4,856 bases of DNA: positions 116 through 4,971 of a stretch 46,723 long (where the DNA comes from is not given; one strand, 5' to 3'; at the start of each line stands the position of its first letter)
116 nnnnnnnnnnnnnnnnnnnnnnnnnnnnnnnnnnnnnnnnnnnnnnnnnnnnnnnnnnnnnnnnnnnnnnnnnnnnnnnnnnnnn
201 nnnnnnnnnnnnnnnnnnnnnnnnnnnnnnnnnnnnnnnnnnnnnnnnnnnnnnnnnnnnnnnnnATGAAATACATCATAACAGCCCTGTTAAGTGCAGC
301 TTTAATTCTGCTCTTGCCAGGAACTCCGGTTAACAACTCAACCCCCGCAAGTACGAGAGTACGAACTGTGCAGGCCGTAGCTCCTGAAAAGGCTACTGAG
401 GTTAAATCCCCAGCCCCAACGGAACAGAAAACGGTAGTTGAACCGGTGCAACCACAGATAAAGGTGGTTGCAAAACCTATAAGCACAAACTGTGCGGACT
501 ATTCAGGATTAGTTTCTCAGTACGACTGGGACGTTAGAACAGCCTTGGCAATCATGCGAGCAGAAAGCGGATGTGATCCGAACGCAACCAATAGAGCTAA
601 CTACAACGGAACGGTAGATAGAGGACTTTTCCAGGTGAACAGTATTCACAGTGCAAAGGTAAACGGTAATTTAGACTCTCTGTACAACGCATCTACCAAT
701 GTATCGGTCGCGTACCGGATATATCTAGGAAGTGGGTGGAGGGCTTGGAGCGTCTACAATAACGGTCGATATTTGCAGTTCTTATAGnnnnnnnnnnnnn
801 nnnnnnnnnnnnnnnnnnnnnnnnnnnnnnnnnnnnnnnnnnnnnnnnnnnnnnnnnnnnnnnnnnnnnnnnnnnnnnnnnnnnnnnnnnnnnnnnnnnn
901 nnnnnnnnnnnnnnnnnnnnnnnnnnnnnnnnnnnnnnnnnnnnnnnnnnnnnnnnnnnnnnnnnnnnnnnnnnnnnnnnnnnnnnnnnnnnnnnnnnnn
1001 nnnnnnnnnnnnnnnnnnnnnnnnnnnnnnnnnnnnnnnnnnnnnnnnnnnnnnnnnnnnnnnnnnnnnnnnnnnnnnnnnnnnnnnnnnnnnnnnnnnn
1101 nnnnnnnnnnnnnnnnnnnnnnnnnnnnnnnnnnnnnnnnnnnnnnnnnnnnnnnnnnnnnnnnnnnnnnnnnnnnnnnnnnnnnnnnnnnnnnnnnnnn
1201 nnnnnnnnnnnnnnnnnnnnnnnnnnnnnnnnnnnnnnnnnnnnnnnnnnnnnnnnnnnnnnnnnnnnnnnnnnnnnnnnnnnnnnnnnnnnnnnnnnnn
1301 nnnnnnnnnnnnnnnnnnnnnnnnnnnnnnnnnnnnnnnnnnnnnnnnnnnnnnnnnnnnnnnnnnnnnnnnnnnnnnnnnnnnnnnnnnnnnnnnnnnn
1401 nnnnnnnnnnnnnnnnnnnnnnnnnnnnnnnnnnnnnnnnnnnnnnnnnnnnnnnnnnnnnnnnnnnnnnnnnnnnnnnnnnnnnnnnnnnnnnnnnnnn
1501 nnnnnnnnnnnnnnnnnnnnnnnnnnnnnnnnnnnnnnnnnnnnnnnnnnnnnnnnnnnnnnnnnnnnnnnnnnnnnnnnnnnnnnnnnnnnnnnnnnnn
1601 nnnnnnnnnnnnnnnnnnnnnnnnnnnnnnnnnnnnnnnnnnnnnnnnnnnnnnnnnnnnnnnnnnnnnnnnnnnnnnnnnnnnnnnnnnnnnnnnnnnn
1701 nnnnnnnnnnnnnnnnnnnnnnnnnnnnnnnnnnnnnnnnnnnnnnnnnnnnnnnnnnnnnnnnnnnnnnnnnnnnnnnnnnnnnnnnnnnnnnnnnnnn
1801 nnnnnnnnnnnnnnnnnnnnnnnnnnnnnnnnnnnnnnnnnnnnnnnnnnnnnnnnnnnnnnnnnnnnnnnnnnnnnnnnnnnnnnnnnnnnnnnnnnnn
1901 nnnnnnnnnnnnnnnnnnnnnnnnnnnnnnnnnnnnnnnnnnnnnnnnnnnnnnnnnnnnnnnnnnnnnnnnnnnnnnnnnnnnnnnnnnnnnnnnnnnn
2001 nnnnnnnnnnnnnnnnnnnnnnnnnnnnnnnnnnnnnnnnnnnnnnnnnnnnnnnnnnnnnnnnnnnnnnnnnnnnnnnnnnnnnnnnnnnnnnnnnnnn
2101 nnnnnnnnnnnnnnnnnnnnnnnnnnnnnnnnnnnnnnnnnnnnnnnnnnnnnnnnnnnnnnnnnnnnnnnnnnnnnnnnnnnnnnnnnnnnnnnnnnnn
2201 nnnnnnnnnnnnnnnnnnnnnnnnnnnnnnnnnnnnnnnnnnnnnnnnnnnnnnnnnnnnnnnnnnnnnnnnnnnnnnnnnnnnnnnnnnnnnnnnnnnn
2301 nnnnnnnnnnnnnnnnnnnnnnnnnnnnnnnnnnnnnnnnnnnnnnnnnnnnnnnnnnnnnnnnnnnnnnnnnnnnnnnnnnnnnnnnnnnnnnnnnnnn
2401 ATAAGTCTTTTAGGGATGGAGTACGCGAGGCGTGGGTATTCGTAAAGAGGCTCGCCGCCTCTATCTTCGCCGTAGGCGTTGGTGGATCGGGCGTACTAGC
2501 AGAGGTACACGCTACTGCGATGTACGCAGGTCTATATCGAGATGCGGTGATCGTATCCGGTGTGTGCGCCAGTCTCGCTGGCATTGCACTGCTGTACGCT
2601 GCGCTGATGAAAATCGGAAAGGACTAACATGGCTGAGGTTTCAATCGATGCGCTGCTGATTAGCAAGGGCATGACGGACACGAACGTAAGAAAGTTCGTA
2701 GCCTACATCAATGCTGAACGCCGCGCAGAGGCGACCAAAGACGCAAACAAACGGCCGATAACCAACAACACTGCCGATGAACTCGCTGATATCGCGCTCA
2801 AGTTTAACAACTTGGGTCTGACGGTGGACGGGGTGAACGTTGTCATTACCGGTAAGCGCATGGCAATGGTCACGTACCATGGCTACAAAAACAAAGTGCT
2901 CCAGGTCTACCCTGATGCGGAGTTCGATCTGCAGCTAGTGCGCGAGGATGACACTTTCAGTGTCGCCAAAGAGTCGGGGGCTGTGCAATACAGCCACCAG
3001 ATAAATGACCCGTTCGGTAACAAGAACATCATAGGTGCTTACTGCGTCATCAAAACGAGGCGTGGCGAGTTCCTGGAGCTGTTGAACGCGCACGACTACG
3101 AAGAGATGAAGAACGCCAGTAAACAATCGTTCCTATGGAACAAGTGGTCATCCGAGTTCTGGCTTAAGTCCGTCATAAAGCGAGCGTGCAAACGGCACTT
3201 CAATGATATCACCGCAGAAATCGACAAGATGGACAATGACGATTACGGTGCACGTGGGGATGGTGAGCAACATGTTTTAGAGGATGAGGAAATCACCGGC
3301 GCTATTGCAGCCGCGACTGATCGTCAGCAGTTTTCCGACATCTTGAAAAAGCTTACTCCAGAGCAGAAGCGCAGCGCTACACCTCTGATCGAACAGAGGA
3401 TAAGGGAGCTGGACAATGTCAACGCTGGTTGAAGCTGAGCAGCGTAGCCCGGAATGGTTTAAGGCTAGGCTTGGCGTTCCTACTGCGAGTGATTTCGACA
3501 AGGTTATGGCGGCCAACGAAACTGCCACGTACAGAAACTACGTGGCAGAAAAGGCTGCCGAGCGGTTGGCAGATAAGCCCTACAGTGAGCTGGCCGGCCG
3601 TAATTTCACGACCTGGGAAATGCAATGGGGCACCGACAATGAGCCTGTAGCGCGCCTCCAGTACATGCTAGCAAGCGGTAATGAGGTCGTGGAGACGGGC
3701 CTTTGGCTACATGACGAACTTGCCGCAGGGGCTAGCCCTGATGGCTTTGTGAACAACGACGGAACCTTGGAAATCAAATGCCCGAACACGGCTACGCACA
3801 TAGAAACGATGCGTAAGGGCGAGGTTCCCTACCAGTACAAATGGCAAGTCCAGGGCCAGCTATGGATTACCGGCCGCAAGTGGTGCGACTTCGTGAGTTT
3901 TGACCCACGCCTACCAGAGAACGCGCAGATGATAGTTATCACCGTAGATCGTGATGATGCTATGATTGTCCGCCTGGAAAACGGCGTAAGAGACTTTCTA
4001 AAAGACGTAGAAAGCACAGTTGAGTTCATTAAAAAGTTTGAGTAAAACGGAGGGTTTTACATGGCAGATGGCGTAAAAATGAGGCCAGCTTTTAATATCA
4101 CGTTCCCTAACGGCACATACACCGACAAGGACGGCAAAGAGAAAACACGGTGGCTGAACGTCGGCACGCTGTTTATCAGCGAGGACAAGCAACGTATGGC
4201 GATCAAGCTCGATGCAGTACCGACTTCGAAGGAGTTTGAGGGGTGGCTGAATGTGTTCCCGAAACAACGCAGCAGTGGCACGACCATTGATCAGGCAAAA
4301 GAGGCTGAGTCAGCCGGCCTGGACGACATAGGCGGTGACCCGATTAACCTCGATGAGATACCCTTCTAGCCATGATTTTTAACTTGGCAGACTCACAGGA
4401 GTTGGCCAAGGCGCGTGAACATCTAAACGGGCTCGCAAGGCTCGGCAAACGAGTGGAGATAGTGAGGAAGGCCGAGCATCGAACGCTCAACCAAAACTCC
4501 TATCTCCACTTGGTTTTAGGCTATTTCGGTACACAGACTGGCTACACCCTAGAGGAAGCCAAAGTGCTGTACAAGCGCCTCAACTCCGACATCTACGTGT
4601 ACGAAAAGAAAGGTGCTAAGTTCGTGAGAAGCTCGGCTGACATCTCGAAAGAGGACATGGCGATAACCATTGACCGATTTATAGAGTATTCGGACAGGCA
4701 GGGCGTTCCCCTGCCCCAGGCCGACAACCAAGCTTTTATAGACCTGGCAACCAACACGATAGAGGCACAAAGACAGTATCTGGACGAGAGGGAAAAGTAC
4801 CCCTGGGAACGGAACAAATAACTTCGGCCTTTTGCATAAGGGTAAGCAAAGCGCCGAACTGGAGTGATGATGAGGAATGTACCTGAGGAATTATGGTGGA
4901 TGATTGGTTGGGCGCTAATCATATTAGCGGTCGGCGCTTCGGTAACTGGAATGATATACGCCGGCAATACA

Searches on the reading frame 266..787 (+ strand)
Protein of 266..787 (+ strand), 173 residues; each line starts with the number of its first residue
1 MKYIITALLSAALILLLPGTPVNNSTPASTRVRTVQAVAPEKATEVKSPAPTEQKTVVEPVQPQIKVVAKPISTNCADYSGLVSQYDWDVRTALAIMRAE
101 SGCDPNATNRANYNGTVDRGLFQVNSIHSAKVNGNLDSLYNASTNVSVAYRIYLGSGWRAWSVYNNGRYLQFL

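Call 59: search_protein_families(library=pfam, proteins=[window:266-787:+], max_evalue=0.01)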
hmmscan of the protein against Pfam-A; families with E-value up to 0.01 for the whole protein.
window:266-787:+ (173 aa): 2 families
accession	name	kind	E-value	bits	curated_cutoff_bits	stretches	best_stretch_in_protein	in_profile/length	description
PF18896.5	SLT_3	-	2.3e-15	57.2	27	1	88-162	12-88/89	Lysozyme like domain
PF01464.25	SLT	-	1.1e-08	35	21.3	1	85-167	9-97/117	Transglycosylase SLT domain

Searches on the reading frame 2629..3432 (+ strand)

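Call 59: search_protein_families(library=pfam, proteins=[window:2629-3432:+], max_evalue=0.01)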
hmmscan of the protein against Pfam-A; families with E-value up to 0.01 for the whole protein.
window:2629-3432:+ (267 aa): 1 family
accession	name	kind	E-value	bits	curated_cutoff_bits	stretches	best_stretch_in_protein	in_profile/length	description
PF03837.19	RecT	-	5.1e-11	42.9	24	1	78-206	57-187/198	RecT family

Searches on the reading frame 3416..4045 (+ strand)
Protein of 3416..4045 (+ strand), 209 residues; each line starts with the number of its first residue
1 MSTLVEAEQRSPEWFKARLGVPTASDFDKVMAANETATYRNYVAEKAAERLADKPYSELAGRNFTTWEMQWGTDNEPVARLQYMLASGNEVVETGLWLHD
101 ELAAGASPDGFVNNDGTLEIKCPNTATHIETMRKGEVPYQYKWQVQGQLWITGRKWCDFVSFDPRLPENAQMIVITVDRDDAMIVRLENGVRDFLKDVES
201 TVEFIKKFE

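Call 59: search_protein_families(library=pfam, proteins=[window:3416-4045:+], max_evalue=0.01)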
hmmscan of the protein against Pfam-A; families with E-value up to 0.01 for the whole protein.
window:3416-4045:+ (209 aa): 1 family
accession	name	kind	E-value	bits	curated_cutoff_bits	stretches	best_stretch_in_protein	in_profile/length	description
PF09588.16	YqaJ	-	4.1e-29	102.2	22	1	13-154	1-149/150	YqaJ-like viral recombinase domain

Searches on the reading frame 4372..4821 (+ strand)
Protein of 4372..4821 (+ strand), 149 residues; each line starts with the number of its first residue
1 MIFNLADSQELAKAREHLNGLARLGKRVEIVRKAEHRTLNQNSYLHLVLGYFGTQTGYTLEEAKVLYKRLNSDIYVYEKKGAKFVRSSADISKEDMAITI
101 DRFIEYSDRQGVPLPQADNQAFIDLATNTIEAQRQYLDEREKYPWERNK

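Call 59: search_protein_families(library=pfam, proteins=[window:4372-4821:+], max_evalue=0.01)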
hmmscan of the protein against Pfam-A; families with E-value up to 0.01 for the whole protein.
window:4372-4821:+ (149 aa): 0 families

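Call 94: search_protein_families(library=phrogs, proteins=[window:4372-4821:+], max_evalue=0.001)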
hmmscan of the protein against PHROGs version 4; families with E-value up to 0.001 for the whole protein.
window:4372-4821:+ (149 aa): 1 family
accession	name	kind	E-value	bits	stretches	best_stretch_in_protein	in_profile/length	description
phrog_72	-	DNA, RNA and nucleotide metabolism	1.1e-13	52.6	1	21-128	34-156/161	NinB/ Orf homologous recombination mediator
